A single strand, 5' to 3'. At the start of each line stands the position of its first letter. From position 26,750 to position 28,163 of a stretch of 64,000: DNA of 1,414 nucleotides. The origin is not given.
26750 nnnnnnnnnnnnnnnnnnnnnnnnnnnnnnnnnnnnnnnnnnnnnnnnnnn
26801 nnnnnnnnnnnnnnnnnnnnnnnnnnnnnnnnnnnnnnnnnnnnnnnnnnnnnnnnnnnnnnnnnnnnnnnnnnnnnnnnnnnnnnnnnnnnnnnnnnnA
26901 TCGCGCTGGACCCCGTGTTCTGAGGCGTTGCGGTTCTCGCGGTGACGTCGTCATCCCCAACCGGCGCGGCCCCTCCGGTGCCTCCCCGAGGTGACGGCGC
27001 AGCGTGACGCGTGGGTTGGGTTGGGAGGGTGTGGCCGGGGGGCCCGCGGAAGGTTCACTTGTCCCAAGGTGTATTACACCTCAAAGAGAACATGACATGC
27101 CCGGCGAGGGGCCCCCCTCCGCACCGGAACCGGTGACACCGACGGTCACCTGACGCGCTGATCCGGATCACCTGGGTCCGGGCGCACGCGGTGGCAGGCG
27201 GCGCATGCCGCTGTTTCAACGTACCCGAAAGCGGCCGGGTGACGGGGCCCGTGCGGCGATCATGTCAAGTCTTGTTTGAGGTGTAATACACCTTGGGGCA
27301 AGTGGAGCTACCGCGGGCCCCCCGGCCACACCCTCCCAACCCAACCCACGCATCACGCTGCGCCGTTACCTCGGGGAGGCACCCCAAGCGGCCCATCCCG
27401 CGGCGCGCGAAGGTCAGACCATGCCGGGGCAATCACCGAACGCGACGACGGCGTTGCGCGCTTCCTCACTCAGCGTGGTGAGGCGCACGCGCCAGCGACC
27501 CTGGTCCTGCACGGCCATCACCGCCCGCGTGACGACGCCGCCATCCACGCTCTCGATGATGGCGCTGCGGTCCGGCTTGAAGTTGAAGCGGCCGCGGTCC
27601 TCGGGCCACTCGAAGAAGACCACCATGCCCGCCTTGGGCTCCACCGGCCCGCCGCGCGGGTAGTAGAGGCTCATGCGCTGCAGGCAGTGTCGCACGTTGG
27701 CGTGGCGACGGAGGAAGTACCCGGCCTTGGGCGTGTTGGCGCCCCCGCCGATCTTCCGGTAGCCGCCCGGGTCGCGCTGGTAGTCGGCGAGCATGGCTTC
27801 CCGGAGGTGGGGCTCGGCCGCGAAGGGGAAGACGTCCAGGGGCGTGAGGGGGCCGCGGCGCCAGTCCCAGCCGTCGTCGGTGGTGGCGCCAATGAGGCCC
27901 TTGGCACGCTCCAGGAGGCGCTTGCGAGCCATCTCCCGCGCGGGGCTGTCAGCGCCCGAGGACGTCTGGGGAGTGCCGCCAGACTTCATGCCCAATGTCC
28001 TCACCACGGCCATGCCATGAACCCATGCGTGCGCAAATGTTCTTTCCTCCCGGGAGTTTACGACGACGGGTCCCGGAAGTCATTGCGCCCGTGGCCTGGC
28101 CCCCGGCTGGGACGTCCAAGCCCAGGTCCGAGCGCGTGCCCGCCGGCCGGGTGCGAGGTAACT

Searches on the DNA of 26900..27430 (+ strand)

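Call 44: search_rna_families(source=window, start=26900, end=27430, threshold=evalue, max_evalue=10)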
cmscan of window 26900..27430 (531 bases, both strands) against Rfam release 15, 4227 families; matches with E-value up to 10: 3.
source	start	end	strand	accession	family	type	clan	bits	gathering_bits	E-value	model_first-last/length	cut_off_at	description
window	27230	27331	-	RF03499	mir-702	Gene; miRNA;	-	16.3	70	7.3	1-103/103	no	mir-702 microRNA precursor family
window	27142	27158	+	RF02044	CDKN2B-AS_2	Gene; lncRNA;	-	12.6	50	4.9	1-46/46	no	CDKN2B antisense RNA 1 convserved region 2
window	27255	27318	+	RF01129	sR44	Gene; snRNA; snoRNA; CD-box;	-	11.4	45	3.6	1-55/55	no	Small nucleolar RNA sR44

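Call 68: search_dna_similar(query=window:26924-27413:+, collection=plasmids, mode=distant, max_evalue=0.001, max_rows=10)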
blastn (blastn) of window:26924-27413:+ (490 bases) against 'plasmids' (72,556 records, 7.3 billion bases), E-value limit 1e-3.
No match.

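Call 69: search_dna_similar(query=window:26924-27413:+, collection=phages, mode=distant, max_evalue=0.001, max_rows=10)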
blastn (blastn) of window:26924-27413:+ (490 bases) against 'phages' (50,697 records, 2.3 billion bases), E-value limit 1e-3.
No match.

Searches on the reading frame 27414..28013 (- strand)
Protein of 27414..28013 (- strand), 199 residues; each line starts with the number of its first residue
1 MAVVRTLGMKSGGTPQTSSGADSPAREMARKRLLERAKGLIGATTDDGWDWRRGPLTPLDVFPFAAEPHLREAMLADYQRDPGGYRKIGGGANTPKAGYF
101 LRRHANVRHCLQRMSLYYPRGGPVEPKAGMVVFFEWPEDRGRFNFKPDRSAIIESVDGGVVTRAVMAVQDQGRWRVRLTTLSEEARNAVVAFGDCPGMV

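Call 11: search_protein_families(library=pfam, proteins=[window:27414-28013:-])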
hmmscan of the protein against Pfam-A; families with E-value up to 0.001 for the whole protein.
window:27414-28013:- (199 aa): 0 families

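Call 34: search_protein_families(library=pfam, proteins=[window:27414-28013:-], max_evalue=10)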
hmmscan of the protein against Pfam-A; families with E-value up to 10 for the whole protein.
window:27414-28013:- (199 aa): 0 families

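Call 35: search_protein_families(library=phrogs, proteins=[window:27414-28013:-], max_evalue=1)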
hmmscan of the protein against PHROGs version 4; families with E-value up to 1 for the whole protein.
window:27414-28013:- (199 aa): 1 family
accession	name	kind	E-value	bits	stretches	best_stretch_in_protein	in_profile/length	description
phrog_1126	-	unknown function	0.31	12.2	1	120-193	31-105/111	-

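Call 49: find_homologous_proteins(query=window:27414-28013:-, max_evalue=0.001)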
Query window:27414-28013:- (199 aa): 87 proteins with E <= 0.001 among 341 candidates.
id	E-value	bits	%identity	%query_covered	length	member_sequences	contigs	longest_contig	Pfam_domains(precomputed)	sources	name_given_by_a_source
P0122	4.6e-127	440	100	96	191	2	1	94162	-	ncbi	ncbi:MAG: hypothetical protein AB2A00_00880 [Myxococcota bacterium]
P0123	5.7e-100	351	78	100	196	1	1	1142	-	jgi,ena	-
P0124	1.6e-98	346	83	89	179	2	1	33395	-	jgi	jgi:hypothetical protein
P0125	4.2e-97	342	78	93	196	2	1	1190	-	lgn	-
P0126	5.4e-97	342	81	89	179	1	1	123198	-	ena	-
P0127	5.0e-95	335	84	86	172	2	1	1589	-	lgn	-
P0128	1.5e-93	330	74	94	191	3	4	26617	-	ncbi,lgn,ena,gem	-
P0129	7.4e-91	321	80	86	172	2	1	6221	-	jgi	jgi:hypothetical protein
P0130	8.7e-91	321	83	83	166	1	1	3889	-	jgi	jgi:hypothetical protein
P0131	3.3e-88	313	79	86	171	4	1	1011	-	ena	-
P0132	3.6e-39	153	51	76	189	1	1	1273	-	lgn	-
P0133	8.1e-39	152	45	87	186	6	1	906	-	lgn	-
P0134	1.4e-38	151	44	91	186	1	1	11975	-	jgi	jgi:hypothetical protein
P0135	1.8e-38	150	44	91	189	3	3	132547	-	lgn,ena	-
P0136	6.9e-38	148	48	76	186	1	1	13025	-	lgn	-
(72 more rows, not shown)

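Call 50: find_encoding_contigs(protein=P0126, flank=10000, max_places=3)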
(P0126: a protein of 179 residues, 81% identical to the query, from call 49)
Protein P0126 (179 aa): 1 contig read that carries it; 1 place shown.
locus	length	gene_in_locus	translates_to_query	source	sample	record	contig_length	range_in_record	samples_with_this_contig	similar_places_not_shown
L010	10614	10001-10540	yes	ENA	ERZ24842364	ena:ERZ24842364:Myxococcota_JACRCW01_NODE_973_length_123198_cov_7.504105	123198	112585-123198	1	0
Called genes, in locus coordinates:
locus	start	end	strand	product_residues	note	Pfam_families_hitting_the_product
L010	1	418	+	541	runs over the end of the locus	PF00801:PKD (weak)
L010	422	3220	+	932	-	-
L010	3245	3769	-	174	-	PF00583:Acetyltransf_1, PF13673:Acetyltransf_10 (weak), PF13508:Acetyltransf_7, PF08445:FR47 (weak)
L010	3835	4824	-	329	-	PF02810:SEC-C, PF00557:Peptidase_M24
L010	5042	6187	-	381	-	PF02771:Acyl-CoA_dh_N, PF02770:Acyl-CoA_dh_M, PF00441:Acyl-CoA_dh_1, PF08028:Acyl-CoA_dh_2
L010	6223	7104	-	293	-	PF02629:CoA_binding, PF00549:Ligase_CoA, PF13607:Succ_CoA_lig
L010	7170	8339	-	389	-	PF02786:CPSase_L_D2 (faint), PF08442:ATP-grasp_2, PF13549:ATP-grasp_5, PF24948:Citrate_synth_N, PF00549:Ligase_CoA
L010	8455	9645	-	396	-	PF04055:Radical_SAM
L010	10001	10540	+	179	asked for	-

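Call 51: find_encoding_contigs(protein=P0124, flank=10000, max_places=3)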
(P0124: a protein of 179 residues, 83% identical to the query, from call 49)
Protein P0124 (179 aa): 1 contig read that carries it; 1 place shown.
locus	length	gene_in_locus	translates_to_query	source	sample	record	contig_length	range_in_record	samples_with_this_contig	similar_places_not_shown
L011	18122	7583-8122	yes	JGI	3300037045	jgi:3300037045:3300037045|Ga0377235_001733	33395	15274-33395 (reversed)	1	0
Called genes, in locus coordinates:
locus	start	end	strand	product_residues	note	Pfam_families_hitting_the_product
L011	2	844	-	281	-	?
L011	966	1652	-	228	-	PF02390:Methyltransf_4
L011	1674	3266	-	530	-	PF00324:AA_permease, PF13520:AA_permease_2, PF00324:AA_permease, PF03845:Spore_permease (weak), PF13906:AA_permease_C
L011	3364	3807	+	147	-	PF02502:LacAB_rpiB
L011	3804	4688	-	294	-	PF23023:Anti-Pycsar_Apyc1 (weak), PF00753:Lactamase_B (faint), PF12706:Lactamase_B_2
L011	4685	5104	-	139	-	PF16697:Yop-YscD_cpl, PF00498:FHA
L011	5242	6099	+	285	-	PF00149:Metallophos, PF12850:Metallophos_2 (weak)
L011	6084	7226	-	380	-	PF04055:Radical_SAM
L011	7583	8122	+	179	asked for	-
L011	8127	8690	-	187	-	PF00877:NLPC_P60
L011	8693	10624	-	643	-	-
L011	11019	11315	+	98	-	PF01985:CRS1_YhbY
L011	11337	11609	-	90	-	-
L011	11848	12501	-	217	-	-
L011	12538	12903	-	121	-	PF02310:B12-binding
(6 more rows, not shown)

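Call 52: find_encoding_contigs(protein=P0128, flank=10000, max_places=4)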
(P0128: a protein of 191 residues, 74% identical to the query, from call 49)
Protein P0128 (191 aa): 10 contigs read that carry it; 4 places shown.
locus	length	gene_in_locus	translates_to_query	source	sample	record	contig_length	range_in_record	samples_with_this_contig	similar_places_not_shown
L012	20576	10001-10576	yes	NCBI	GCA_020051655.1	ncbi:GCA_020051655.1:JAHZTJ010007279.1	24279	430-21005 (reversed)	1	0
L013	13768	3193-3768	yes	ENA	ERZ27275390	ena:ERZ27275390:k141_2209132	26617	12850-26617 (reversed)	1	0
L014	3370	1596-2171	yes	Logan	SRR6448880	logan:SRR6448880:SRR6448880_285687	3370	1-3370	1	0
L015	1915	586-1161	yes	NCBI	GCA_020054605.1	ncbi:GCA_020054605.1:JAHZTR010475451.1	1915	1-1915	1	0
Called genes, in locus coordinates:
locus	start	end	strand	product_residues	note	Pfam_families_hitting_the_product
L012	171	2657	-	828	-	PF00488:MutS_V, PF20297:MSSS, PF01713:Smr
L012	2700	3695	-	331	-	PF01300:Sua5_yciO_yrdC, PF03481:Sua5_C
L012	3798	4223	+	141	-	PF01894:YjbQ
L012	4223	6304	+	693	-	PF01541:GIY-YIG (weak), PF27096:UvrC_M, PF02151:UVR (weak), PF22920:UvrC_RNaseH, PF08459:UvrC_RNaseH_dom, PF14520:HHH_5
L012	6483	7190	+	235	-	PF04542:Sigma70_r2, PF04539:Sigma70_r3 (weak), PF04545:Sigma70_r4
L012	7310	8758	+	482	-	PF00072:Response_reg, PF00158:Sigma54_activat, PF14532:Sigma54_activ_2, PF07728:AAA_5 (weak), PF25601:AAA_lid_14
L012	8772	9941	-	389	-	PF04055:Radical_SAM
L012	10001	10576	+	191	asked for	-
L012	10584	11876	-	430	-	PF00709:Adenylsucc_synt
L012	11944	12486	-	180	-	PF00877:NLPC_P60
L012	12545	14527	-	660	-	-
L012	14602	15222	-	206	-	-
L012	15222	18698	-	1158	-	PF13174:TPR_6 (faint), PF13525:YfiO (faint), PF07719:TPR_2 (faint), PF14559:TPR_19 (faint), PF13428:TPR_14 (faint), PF13432:TPR_16 (faint), PF13181:TPR_8 (faint), PF13424:TPR_12 (faint)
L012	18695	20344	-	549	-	-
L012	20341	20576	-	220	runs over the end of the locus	?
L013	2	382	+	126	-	?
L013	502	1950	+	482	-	PF00072:Response_reg, PF00158:Sigma54_activat, PF14532:Sigma54_activ_2, PF07728:AAA_5 (weak), PF25601:AAA_lid_14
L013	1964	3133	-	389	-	PF04055:Radical_SAM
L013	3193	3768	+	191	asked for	-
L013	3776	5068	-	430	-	PF00709:Adenylsucc_synt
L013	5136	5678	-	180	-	PF00877:NLPC_P60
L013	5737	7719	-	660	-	-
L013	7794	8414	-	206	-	-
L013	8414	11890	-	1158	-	PF13174:TPR_6 (faint), PF13525:YfiO (faint), PF07719:TPR_2 (faint), PF14559:TPR_19 (faint), PF13428:TPR_14 (faint), PF13432:TPR_16 (faint), PF13181:TPR_8 (faint), PF13424:TPR_12 (faint)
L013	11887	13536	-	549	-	-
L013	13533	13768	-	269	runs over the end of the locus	-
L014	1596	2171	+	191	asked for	-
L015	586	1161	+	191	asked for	-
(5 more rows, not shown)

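Call 56: find_encoding_contigs(protein=P0130, flank=10000, max_places=3)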
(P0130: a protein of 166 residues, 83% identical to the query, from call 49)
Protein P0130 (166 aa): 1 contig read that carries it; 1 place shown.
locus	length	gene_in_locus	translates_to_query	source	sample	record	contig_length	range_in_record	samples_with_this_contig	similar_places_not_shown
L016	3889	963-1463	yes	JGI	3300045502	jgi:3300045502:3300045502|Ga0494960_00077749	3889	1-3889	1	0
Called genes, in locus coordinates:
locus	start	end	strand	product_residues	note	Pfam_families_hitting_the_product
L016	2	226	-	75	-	?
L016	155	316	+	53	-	-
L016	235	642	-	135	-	PF04055:Radical_SAM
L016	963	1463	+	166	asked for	-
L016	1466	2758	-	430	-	PF00709:Adenylsucc_synt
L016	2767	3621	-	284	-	PF04454:Linocin_M18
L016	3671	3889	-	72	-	?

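Call 57: find_encoding_contigs(protein=P0129, flank=10000, max_places=3)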
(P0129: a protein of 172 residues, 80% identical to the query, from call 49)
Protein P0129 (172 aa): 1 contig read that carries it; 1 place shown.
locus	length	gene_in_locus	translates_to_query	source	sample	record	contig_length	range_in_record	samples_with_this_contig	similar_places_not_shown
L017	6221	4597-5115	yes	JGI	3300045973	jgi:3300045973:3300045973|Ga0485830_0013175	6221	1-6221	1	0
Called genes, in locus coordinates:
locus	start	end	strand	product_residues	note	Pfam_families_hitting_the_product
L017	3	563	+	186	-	?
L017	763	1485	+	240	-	PF04542:Sigma70_r2, PF04539:Sigma70_r3 (weak), PF04545:Sigma70_r4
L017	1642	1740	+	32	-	-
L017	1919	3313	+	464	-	PF00072:Response_reg, PF00158:Sigma54_activat, PF14532:Sigma54_activ_2, PF00004:AAA (weak), PF07728:AAA_5, PF25601:AAA_lid_14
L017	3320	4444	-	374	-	PF04055:Radical_SAM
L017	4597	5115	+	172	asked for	-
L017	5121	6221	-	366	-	?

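Call 58: find_encoding_contigs(protein=P0127, flank=10000, max_places=3)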
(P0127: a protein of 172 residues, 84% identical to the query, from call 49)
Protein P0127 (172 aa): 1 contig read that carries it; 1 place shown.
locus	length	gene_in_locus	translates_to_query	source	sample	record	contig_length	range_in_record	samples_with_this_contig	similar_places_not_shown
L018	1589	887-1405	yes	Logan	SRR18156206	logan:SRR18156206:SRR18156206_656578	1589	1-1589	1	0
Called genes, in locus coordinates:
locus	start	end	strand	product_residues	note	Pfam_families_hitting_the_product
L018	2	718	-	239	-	?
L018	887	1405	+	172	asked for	-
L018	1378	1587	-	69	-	?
